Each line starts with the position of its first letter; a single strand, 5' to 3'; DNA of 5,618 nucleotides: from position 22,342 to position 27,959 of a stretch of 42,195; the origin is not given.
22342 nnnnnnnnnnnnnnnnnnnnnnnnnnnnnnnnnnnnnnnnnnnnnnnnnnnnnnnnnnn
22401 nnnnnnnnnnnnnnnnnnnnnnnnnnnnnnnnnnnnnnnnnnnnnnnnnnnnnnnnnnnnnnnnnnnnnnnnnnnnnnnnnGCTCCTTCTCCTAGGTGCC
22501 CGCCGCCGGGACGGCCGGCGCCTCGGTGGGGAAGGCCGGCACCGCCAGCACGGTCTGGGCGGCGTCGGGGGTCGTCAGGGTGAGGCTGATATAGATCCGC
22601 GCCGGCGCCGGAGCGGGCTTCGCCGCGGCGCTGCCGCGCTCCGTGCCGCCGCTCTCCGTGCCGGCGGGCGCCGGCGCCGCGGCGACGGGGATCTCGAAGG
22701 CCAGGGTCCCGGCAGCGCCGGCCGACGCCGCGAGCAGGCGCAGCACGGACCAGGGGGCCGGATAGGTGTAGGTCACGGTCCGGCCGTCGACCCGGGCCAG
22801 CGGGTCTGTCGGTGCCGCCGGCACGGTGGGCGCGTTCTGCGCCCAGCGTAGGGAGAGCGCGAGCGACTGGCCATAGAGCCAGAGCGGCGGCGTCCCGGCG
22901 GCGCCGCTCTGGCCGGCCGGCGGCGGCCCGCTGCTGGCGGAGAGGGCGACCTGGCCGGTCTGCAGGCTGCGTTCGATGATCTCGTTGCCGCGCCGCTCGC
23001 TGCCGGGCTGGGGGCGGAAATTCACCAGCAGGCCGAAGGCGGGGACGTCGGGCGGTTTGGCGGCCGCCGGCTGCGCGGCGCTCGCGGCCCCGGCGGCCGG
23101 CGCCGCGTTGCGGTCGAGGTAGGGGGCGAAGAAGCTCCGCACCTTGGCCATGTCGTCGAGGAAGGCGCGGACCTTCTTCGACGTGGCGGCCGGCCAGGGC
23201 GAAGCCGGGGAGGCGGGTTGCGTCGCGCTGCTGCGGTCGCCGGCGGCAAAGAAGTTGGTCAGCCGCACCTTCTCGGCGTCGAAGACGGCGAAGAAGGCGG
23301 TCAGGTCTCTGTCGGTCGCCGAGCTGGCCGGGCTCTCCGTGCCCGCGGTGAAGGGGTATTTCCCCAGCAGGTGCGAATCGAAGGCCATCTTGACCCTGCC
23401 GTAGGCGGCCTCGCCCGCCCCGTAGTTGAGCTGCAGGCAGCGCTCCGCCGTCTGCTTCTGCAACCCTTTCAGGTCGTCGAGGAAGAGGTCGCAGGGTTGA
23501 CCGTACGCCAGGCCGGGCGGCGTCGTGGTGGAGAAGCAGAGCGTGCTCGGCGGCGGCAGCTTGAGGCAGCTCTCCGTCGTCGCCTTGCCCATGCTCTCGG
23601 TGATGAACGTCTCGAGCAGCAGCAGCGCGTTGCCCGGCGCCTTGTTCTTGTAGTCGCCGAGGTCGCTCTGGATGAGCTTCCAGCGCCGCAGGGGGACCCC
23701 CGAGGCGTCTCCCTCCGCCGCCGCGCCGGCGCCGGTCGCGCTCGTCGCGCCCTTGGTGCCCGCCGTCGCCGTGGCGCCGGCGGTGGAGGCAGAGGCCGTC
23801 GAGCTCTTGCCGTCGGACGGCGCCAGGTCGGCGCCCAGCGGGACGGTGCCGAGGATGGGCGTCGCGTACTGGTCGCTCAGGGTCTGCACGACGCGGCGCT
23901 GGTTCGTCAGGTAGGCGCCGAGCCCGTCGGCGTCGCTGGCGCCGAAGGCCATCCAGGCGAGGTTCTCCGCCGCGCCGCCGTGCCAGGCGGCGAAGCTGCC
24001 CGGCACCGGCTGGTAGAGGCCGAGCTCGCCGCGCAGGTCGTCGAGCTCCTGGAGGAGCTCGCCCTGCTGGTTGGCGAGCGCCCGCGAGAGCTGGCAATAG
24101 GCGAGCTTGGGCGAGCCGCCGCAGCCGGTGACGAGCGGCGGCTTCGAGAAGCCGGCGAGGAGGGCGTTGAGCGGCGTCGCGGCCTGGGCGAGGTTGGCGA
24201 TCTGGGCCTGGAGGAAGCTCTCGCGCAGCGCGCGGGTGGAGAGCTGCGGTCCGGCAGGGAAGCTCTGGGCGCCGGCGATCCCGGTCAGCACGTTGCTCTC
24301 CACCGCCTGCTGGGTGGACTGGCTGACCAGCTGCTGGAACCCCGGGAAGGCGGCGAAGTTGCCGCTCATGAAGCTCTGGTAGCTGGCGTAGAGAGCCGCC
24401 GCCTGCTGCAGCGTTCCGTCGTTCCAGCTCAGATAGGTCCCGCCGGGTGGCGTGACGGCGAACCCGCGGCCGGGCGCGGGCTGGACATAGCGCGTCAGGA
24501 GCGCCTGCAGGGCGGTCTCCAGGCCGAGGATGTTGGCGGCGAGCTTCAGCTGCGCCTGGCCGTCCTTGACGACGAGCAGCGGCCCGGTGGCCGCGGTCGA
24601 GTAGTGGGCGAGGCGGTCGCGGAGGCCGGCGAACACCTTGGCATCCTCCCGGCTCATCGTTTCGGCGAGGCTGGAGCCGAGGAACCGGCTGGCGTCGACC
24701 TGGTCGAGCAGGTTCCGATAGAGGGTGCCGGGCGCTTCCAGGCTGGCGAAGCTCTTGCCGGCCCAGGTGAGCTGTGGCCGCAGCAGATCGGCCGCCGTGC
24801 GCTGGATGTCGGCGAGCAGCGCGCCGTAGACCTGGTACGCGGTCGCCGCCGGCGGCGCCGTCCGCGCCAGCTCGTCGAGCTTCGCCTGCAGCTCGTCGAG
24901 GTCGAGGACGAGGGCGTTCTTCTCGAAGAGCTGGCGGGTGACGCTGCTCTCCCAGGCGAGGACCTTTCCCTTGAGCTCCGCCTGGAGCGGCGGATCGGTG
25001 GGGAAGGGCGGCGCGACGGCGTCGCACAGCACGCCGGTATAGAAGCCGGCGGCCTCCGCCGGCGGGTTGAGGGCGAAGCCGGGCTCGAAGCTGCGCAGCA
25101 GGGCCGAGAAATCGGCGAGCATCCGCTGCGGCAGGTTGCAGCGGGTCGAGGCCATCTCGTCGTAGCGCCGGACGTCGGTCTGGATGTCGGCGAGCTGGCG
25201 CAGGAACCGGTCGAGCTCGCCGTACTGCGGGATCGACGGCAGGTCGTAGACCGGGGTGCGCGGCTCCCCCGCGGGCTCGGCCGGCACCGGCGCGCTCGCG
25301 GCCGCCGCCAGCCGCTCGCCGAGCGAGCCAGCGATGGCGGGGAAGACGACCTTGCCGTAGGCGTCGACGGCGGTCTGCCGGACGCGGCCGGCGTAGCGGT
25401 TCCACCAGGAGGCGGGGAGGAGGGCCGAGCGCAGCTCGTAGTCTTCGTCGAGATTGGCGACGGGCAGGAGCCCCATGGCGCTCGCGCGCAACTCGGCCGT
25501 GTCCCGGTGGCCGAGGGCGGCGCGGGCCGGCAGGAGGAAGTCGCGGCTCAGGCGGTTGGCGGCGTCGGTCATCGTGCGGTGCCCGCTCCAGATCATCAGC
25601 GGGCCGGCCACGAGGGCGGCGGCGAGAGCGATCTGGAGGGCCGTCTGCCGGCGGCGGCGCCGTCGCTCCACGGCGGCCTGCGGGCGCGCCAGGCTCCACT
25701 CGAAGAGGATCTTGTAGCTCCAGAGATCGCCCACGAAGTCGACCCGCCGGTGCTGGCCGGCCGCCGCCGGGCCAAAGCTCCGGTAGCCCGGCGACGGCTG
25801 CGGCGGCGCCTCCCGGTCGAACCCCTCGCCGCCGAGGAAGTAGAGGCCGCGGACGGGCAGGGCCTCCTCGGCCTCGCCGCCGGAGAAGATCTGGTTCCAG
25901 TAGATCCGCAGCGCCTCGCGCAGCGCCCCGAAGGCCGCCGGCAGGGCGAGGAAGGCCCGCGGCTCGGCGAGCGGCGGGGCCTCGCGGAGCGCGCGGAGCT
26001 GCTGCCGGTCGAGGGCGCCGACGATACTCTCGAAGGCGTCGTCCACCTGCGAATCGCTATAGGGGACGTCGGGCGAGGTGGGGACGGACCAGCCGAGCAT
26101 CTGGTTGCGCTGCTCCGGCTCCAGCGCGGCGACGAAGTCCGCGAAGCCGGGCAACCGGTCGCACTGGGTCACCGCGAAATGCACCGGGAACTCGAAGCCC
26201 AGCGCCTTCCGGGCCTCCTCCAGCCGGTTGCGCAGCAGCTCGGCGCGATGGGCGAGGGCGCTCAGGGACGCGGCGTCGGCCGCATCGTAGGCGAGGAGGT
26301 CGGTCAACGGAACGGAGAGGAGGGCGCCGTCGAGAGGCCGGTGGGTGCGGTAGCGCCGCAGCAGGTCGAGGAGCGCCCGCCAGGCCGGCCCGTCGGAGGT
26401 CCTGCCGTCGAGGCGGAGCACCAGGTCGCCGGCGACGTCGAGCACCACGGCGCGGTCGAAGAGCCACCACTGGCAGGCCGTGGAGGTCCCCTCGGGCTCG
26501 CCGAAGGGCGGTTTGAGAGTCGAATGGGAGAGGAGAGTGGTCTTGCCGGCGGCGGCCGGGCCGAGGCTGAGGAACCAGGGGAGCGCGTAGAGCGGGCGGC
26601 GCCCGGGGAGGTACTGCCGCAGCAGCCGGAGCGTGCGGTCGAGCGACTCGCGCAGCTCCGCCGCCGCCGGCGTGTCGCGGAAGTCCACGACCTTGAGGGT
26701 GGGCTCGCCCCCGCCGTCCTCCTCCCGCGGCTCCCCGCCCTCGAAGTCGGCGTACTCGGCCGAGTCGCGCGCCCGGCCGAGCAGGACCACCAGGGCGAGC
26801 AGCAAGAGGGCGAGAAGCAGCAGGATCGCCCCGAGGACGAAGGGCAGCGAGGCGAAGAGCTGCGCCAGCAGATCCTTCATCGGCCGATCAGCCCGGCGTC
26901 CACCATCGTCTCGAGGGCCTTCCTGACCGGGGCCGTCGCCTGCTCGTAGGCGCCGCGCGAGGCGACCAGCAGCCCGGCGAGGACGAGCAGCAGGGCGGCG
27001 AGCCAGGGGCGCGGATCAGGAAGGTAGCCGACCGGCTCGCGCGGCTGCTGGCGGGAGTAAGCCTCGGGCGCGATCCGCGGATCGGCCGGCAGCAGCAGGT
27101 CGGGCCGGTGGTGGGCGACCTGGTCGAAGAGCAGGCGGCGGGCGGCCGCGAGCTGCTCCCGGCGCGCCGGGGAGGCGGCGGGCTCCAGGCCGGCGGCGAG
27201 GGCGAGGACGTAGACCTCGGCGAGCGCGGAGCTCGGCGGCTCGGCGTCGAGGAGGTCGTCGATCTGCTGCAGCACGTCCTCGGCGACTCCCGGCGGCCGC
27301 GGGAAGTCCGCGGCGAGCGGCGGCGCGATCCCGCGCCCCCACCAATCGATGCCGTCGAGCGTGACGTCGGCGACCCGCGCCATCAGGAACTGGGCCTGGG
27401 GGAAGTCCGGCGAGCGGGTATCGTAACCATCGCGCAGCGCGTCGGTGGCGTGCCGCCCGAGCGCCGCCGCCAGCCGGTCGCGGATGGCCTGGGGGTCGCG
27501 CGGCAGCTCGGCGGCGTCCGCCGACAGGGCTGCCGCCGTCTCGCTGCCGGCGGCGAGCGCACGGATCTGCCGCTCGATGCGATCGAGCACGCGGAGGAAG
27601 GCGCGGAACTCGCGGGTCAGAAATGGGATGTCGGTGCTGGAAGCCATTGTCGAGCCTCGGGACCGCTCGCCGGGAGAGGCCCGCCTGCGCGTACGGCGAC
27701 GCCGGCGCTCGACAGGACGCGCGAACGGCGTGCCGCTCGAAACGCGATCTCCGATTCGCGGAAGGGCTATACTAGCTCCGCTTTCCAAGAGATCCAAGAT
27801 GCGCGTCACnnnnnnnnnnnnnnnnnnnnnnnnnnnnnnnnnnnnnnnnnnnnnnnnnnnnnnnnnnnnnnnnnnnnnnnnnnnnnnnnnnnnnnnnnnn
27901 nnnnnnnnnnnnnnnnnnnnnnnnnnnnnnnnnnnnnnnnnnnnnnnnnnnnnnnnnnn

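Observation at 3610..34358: eCIS-type (Afp/PVC-like) tail and baseplate genes interleaved with a T6SS-type TssJ/TssL/TssM membrane complex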

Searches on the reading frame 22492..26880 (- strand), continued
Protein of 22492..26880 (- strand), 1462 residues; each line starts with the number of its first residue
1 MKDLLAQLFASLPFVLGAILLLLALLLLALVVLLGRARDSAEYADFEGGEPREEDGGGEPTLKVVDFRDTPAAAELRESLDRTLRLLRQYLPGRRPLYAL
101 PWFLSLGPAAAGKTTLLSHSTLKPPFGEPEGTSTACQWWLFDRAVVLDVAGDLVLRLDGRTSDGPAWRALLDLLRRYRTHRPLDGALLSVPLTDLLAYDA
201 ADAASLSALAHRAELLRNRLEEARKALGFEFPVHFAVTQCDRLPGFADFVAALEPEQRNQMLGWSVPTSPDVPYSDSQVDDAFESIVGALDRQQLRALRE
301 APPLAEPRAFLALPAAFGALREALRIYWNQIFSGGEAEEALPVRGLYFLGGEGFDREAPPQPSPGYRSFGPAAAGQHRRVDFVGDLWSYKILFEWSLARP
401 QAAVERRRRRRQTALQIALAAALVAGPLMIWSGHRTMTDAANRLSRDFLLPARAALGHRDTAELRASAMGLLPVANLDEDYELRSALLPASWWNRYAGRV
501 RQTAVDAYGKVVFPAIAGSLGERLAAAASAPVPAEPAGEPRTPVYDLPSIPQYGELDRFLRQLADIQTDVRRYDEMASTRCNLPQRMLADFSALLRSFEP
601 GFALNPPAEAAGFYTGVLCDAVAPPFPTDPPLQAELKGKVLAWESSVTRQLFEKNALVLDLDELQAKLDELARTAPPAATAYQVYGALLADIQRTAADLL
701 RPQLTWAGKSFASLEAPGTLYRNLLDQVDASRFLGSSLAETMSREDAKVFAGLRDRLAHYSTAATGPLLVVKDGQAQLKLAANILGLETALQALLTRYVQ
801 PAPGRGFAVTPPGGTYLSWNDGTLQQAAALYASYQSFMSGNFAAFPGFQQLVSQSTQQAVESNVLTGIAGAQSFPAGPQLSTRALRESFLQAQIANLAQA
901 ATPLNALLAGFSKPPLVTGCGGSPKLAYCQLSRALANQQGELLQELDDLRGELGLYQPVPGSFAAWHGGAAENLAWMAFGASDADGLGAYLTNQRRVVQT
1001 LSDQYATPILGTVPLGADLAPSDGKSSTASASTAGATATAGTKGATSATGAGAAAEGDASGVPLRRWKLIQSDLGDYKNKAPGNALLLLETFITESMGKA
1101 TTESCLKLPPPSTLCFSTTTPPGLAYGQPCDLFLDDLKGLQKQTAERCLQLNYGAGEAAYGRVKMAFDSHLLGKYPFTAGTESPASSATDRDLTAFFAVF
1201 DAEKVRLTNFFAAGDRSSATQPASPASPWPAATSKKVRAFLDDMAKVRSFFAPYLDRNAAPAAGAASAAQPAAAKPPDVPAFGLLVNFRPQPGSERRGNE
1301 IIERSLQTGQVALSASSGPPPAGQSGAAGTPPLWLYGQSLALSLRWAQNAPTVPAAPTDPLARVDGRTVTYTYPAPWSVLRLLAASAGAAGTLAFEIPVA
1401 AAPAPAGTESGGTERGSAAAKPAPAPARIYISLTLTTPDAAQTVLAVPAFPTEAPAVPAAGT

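Call 42: find_related_loci(query=A1, collection=genome_contigs, flank=10000)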
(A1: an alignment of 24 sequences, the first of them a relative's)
Query A1 (1462 aa) in genome_contigs; peptide patterns used: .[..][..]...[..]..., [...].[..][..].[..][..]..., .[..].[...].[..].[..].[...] (x = any residue, [..] = any of these).
386 stretches matched a pattern; 286 encode a relative of the query (tblastn E <= 1e-3); the best 80 are kept; 80 distinct loci.
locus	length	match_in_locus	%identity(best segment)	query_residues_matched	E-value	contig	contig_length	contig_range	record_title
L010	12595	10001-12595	47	12-869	0e+0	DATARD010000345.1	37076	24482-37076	MAG TPA_asm: Thermoanaerobaculia bacterium isolate SMAG_U5484 k141_3915607, whole genome shotgun sequence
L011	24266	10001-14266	35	3-1454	0e+0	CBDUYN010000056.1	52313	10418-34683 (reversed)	MAG TPA_asm: uncultured bacterium isolate SRR22302374_binner12_Refined_89 genome assembly, contig: ERZ26661914.212, whol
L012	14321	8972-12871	25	72-1461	2e-110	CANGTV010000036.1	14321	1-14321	MAG: Alphaproteobacteria bacterium isolate RE-15aug16-201 genome assembly, contig: RE-15aug16-C2233-p2, whole genome sho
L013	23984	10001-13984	25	76-1462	3e-108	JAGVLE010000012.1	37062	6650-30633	MAG: Alphaproteobacteria bacterium isolate SW_33 c_000000019731, whole genome shotgun sequence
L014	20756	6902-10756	25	72-1460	2e-108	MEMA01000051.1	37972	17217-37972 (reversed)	MAG: Alphaproteobacteria bacterium GWC2_42_16 gwc2_scaffold_842, whole genome shotgun sequence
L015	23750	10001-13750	25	76-1406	3e-105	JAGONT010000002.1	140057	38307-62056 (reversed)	MAG: Alphaproteobacteria bacterium isolate Gw_Bodden_bin_46 Gw_Bodden_140_length_140057_cov_10.923983, whole genome shot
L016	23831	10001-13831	28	75-1455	1e-103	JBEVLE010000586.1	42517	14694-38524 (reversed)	MAG: Longimicrobiaceae bacterium isolate T4R2BO.9.metabat2 T4R2BO.9.metabat2_k133_8297964, whole genome shotgun sequence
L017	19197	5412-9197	24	76-1417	2e-103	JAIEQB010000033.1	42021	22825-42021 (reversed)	MAG: Alphaproteobacteria bacterium isolate co.spades.DASTOOL.2.5kb_092 c_000000442152, whole genome shotgun sequence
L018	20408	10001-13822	24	76-1427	2e-101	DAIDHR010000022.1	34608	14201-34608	MAG TPA_asm: Alphaproteobacteria bacterium isolate clean349 NODE_22_length_34608_cov_21.768092, whole genome shotgun seq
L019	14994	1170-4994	28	75-1455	1e-98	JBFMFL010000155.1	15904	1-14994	MAG: Gemmatimonadota bacterium isolate MAG270 MAG270_155, whole genome shotgun sequence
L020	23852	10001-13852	28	75-1460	3e-98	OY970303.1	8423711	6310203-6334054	MAG: uncultured Gemmatimonadales bacterium isolate MFD01275.bin.c.12 genome assembly, chromosome: 1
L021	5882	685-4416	24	76-1400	8e-96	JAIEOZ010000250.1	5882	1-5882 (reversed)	MAG: Alphaproteobacteria bacterium isolate co.spades.DASTOOL.1kb_154 c_000000409747, whole genome shotgun sequence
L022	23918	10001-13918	25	79-1457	1e-96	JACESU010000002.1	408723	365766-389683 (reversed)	MAG: Alphaproteobacteria bacterium isolate MCMED-G24 Alphaproteobacteria-MCMED-G24-C2, whole genome shotgun sequence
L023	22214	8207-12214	26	73-1457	1e-86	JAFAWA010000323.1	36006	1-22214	MAG: Terriglobia bacterium isolate CP_BM_RX_50 BM_RX_k147_6214895, whole genome shotgun sequence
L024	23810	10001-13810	29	100-1459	1e-86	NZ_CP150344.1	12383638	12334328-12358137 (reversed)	Sorangium sp. So ce513 chromosome, complete genome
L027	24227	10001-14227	44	1-1385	5e-78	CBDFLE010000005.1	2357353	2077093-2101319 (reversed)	MAG: Candidatus Multivoradales bacterium isolate 28b26adc-de60-4d61-9d00-aad20df54228 genome assembly, contig: contig_4,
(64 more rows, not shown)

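Call 73: find_encoding_contigs(protein=P0027, flank=10000, max_places=2)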
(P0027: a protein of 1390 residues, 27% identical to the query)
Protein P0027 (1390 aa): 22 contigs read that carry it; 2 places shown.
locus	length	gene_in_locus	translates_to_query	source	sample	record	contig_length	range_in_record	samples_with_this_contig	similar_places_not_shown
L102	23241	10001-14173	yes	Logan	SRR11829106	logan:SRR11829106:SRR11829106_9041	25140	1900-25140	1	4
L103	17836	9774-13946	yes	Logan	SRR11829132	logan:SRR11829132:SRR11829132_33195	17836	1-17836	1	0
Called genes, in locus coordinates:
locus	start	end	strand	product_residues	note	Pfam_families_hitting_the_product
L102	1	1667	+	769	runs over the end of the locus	PF07732:Cu-oxidase_3 (faint), PF07731:Cu-oxidase_2, PF12151:MVL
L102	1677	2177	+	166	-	PF11376:DUF3179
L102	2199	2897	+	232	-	PF11376:DUF3179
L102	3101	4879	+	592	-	PF01590:GAF, PF13185:GAF_2, PF00364:Biotin_lipoyl (faint), PF25919:BSH_CusB, PF25973:BSH_CzcB, PF26077:BSH_Fcp1 (weak)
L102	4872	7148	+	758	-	PF03412:Peptidase_C39, PF00664:ABC_membrane, PF00005:ABC_tran, PF02463:SMC_N (faint)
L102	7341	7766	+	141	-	-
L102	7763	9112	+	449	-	PF05936:T6SS_VasE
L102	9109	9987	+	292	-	PF09850:DotU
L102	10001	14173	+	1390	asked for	PF14331:IcmF-related_N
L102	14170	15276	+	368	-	PF06812:ImpA_N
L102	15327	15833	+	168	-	PF05591:T6SS_VipA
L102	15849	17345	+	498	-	PF05943:VipB, PF18945:VipB_2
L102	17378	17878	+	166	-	PF05638:T6SS_HCP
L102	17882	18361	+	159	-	PF04965:GPW_gp25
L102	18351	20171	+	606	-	PF05947:T6SS_TssF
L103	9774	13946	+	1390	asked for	PF14331:IcmF-related_N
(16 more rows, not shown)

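Call 86: search_solved_structures(query=A1, max_evalue=1)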
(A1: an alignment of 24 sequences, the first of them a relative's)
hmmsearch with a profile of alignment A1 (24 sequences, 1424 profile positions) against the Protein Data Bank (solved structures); distinct sequences matched with E-value up to 1: 5.
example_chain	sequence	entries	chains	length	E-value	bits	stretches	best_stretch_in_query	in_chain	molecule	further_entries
8vkw_4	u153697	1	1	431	0.39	11.1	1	68-118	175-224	GTPase HflX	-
8vio_4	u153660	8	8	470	0.43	11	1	68-118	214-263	GTPase HflX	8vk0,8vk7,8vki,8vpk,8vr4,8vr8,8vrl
8kab_h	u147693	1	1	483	0.45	10.9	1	68-118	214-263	GTPase HflX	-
6v7m_B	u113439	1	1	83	0.56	10.6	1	746-808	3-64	Apolipoprotein E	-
6c8v_A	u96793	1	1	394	0.92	9.9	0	237-296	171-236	Coenzyme PQQ synthesis protein E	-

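Call 91: search_protein_families(library=pfam, proteins=[L011:7617-8135:+, L011:8274-9053:+, L011:9192-9959:+, L011:14399-15355:-, L011:15348-17093:+, L011:19084-20844:+, L011:21081-22598:-, L027:14528-14914:-, L027:15732-17729:+, L027:5093-6439:+], max_evalue=0.01)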
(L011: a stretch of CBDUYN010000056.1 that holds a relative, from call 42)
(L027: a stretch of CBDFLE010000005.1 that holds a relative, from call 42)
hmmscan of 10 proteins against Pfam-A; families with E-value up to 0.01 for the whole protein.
L011:7617-8135:+ (172 aa): 0 families

L011:8274-9053:+ (259 aa): 1 family
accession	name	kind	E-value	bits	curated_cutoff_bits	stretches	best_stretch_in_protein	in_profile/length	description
PF13699.11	eCIS_core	-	1.3e-33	115.4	22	1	173-249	1-77/79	eCIS core domain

L011:9192-9959:+ (255 aa): 1 family
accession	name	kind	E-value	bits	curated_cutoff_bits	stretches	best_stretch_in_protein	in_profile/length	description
PF09850.14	DotU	-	1.6e-07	31.7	27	1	34-228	15-199/205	Type VI secretion system protein DotU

L011:14399-15355:- (318 aa): 1 family
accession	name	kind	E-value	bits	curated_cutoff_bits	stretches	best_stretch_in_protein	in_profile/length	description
PF13557.12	Phenol_MetA_deg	-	2.2e-25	90.6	22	1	79-316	1-242/242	Putative MetA-pathway of phenol degradation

L011:15348-17093:+ (581 aa): 2 families
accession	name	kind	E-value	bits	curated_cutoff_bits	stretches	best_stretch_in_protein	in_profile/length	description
PF09594.16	GT87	-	2.6e-06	27.8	25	1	250-467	24-224/237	Glycosyltransferase family 87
PF06728.19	PIG-U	-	0.0061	16.1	24.5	1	300-404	147-254/378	GPI transamidase subunit PIG-U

L011:19084-20844:+ (586 aa): 2 families
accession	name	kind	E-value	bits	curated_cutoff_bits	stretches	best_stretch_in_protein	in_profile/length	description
PF03797.25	Autotransporter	-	2.4e-48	165.5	26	1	301-565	3-255/255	Autotransporter beta-domain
PF02369.22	Big_1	-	7.6e-05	23.2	34.9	1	69-147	20-93/93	Bacterial Ig-like domain (group 1)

L011:21081-22598:- (505 aa): 1 family
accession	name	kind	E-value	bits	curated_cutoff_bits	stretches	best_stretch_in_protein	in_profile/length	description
PF12228.14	DUF3604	-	4.4e-05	22.6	20.4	0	231-312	327-410/591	Protein of unknown function (DUF3604)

L027:14528-14914:- (128 aa): 2 families
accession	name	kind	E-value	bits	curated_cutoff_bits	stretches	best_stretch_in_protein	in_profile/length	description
PF05488.18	PAAR_motif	-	5.2e-20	71.9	27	2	42-107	11-69/70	PAAR motif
PF13665.11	Tox-PAAR-like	-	0.00015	22.3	31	0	74-102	73-101/108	Toxin PAAR-like domain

L027:15732-17729:+ (665 aa): 4 families
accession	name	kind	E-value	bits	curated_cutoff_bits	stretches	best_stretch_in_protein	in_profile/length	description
PF00805.28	Pentapeptide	-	1.4e-124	405.3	20.2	16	596-634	2-40/40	Pentapeptide repeats (8 copies)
PF13599.13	Pentapeptide_4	-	6.6e-58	193.2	38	9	531-606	2-77/78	Pentapeptide repeat region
PF13576.12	Pentapeptide_3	-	5.2e-41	139.1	27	2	595-631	4-43/48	Pentapeptide repeats (9 copies)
PF25296.1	Decapeptide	-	2e-19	69.6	45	2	86-153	6-73/74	Decapeptide repeat region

L027:5093-6439:+ (448 aa): 1 family
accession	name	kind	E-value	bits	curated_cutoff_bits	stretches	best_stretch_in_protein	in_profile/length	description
PF03349.22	Toluene_X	-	4.4e-40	137.9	29.7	1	43-407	2-367/421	Outer membrane protein transport protein (OMPP1/FadL/TodX)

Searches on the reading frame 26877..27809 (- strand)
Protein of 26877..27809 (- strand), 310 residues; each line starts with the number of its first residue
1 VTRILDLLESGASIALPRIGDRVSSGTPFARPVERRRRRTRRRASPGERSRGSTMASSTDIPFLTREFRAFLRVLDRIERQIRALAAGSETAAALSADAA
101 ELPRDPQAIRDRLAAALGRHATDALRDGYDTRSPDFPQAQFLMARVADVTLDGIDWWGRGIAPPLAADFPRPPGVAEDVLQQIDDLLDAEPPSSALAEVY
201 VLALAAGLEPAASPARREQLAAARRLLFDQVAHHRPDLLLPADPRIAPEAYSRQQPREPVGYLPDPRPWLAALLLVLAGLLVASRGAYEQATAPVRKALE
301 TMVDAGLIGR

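Call 6: search_protein_families(library=pfam, proteins=[window:26877-27809:-], max_evalue=0.01)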
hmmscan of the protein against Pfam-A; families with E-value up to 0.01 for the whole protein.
window:26877-27809:- (310 aa): 1 family
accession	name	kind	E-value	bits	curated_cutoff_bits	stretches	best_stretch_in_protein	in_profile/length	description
PF09850.14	DotU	-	2.3e-10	40.9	27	1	91-282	12-198/205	Type VI secretion system protein DotU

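Call 11: search_protein_families(library=ncbifam, proteins=[window:26877-27809:-], max_evalue=0.01)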
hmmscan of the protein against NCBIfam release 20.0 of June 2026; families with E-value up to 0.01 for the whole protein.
window:26877-27809:- (310 aa): 1 family
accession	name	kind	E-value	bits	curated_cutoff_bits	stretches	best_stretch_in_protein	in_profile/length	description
TIGR03349.1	IV_VI_DotU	subfamily_domain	4.8e-05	23.2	89.95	1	94-283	16-201/211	DotU/TssL family secretion system protein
